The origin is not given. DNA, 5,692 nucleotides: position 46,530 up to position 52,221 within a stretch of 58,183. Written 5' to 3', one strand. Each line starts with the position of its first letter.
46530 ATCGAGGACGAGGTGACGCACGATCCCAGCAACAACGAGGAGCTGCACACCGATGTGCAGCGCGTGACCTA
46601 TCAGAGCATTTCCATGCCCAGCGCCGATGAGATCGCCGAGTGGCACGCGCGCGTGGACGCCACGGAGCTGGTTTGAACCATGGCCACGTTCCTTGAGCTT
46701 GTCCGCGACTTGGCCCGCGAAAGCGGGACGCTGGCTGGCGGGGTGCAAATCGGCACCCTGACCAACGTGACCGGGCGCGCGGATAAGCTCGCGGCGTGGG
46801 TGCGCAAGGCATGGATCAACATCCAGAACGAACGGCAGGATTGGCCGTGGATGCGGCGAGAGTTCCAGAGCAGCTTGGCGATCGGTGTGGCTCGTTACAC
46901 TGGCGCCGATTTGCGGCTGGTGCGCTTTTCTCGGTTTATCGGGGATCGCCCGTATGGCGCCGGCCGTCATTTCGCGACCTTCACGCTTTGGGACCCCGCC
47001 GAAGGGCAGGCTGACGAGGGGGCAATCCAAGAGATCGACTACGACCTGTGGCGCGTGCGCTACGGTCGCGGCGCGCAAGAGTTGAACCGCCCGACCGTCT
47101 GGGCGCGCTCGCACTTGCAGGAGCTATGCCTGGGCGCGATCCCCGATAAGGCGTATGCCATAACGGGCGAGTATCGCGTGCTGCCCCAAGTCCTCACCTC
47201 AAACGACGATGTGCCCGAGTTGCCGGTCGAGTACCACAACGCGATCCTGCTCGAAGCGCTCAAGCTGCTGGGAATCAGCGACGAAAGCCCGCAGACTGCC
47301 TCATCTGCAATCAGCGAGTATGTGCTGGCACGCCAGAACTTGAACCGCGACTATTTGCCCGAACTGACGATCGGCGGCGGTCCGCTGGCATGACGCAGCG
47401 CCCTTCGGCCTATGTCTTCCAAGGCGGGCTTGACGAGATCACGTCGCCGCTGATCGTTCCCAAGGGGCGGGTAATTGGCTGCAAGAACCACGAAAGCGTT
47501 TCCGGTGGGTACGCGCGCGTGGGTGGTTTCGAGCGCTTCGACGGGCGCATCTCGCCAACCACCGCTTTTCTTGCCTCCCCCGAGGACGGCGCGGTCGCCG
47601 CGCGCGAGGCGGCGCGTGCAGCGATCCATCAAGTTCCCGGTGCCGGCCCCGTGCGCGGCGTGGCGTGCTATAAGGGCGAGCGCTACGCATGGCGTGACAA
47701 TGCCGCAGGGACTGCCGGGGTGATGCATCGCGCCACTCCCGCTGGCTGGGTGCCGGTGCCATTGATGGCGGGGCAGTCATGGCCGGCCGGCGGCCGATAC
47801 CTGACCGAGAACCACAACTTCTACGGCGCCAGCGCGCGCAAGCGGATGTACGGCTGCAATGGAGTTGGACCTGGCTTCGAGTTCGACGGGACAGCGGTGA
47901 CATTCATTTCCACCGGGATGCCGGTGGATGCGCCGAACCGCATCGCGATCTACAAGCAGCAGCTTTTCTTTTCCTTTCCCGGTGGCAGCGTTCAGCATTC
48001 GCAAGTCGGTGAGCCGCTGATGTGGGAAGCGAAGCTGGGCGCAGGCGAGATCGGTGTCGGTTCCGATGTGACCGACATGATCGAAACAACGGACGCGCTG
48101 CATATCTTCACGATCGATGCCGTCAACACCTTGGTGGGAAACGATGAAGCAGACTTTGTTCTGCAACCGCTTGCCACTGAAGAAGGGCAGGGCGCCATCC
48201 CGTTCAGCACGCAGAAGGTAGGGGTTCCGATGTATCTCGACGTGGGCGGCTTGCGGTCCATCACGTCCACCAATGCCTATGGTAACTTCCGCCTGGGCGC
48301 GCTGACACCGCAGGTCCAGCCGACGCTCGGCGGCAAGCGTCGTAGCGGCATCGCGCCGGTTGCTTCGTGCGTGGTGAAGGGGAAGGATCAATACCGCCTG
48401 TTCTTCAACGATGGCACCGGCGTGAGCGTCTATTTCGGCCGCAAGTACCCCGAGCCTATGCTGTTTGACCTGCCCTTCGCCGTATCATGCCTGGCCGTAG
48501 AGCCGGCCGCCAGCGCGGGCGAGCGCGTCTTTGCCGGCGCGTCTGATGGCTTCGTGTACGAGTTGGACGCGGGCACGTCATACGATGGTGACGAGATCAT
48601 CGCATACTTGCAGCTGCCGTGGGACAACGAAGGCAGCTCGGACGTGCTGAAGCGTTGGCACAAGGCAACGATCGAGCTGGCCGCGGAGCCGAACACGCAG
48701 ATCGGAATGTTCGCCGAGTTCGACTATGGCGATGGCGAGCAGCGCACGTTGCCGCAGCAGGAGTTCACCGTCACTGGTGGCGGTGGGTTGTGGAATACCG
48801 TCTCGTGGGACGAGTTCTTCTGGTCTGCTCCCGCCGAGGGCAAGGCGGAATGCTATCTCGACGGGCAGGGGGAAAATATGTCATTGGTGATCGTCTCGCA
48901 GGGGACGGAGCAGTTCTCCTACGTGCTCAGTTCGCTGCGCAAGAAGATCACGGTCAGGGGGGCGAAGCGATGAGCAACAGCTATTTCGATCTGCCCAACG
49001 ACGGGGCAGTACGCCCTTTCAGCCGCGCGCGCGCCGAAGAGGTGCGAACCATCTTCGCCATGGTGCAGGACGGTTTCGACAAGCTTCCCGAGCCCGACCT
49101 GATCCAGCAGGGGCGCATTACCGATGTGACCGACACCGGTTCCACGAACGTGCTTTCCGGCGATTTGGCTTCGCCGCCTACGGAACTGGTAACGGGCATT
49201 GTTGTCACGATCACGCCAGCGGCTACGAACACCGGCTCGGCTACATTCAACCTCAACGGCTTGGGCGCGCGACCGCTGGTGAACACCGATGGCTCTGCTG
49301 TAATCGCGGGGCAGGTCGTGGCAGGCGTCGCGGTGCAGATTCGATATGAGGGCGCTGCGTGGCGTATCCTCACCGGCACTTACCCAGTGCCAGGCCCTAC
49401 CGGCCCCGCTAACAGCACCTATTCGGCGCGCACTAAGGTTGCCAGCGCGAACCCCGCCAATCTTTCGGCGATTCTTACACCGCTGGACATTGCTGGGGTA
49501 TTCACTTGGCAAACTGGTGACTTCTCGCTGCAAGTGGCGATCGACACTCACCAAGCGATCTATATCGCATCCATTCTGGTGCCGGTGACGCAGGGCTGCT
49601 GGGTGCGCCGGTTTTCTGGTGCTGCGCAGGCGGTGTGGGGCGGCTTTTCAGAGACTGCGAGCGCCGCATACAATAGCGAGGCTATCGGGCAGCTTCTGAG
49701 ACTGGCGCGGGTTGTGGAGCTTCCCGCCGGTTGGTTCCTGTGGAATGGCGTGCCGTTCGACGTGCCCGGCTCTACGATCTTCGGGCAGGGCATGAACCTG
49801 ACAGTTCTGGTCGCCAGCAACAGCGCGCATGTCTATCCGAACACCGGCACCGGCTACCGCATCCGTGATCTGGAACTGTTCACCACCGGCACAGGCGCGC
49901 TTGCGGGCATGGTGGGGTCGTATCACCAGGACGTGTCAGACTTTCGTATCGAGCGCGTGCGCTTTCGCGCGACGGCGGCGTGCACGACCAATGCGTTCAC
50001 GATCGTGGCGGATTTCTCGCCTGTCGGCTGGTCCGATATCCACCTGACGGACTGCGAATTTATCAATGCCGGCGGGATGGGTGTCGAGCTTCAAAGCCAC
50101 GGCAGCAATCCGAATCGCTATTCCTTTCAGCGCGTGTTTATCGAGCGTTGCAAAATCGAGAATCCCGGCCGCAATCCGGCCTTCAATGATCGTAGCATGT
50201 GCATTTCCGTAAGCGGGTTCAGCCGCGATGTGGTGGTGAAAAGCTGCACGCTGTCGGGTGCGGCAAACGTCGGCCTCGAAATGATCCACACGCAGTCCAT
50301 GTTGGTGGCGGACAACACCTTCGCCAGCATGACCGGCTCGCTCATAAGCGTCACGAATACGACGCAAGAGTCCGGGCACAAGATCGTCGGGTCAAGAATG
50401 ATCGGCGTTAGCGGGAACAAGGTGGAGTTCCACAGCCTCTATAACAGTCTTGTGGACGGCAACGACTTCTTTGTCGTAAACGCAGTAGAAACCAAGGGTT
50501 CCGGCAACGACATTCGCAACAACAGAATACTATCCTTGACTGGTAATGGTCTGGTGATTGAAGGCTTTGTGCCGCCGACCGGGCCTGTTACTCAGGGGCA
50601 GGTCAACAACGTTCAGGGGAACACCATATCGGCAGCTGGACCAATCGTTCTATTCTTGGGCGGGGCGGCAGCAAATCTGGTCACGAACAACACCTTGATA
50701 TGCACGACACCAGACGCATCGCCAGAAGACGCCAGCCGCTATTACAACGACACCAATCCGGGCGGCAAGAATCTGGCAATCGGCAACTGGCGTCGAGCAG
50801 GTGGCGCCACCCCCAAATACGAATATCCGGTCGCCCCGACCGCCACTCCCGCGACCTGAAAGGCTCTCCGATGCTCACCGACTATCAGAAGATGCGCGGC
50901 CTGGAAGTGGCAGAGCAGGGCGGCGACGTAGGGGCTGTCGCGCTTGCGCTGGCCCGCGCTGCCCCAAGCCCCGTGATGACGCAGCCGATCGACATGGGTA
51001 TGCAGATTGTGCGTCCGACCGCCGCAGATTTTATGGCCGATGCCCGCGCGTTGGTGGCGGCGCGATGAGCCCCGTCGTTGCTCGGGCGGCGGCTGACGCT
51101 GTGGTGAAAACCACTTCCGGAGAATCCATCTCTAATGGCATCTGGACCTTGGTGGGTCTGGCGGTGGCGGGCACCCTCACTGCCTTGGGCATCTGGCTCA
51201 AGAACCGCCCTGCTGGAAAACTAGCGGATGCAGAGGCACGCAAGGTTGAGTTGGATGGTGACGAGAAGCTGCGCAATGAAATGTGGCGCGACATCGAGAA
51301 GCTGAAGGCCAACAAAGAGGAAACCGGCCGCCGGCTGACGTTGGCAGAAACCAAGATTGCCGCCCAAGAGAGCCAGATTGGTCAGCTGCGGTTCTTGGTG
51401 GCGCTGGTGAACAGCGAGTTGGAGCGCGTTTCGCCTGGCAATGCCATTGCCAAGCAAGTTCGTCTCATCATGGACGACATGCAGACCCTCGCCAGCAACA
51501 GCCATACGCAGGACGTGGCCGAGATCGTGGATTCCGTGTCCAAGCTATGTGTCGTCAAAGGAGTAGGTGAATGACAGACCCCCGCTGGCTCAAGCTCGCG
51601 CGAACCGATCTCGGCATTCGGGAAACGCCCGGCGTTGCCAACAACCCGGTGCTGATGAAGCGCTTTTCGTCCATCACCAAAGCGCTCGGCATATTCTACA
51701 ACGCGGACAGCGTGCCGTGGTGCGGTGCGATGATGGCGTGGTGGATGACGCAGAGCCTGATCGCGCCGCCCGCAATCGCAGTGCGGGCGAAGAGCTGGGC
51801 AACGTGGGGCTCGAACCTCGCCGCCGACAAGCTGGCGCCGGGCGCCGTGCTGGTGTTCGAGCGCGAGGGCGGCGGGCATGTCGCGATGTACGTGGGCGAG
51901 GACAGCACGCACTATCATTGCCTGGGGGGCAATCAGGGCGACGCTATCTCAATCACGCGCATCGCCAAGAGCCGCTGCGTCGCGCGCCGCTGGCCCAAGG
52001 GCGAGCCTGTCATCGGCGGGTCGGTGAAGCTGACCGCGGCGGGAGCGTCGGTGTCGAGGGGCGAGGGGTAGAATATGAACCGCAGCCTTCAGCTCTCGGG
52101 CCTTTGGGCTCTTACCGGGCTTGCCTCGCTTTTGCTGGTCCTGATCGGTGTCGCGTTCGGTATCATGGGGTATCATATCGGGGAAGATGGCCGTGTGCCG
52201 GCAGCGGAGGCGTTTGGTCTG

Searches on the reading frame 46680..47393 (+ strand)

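Call 70: search_protein_families(library=phrogs, proteins=[window:46680-47393:+], max_evalue=0.001)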
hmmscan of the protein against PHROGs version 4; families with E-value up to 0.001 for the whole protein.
window:46680-47393:+ (237 aa): 1 family
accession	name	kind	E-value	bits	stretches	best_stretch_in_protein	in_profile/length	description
phrog_10775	-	tail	2.1e-09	38.4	1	22-217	20-213/237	tail protein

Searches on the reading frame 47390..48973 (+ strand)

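Call 70: search_protein_families(library=phrogs, proteins=[window:47390-48973:+], max_evalue=0.001)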
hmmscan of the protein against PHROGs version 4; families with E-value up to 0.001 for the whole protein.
window:47390-48973:+ (527 aa): 1 family
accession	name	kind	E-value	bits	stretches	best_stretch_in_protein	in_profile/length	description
phrog_5107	-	lysis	3.5e-14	53.1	1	376-516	383-523/533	amidase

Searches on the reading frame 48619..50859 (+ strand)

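Call 70: search_protein_families(library=phrogs, proteins=[window:48619-50859:+], max_evalue=0.001)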
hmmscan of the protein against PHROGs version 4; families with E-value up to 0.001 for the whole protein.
window:48619-50859:+ (746 aa): 3 families
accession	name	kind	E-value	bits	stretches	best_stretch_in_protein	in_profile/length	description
phrog_4900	-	tail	4.7e-09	36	1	161-255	239-336/964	tail protein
phrog_28171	-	unknown function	8.1e-07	29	1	172-247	192-265/476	-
phrog_2234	-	tail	0.00011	22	1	475-696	349-571/757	tail spike protein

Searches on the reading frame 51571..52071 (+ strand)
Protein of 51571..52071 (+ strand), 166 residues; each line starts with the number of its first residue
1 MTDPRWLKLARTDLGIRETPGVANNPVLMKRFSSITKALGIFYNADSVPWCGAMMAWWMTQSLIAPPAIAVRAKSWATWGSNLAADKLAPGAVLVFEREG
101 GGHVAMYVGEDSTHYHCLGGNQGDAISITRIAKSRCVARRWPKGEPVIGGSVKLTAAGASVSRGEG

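Call 70: search_protein_families(library=phrogs, proteins=[window:51571-52071:+], max_evalue=0.001)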
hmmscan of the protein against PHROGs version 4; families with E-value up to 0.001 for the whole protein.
window:51571-52071:+ (166 aa): 2 families
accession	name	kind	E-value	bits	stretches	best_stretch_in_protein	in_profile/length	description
phrog_1259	-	tail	1.5e-29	103.4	1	2-146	987-1133/1179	baseplate hub subunit and tail lysozyme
phrog_9589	-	lysis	2.3e-05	25.4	1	7-125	8-129/281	endolysin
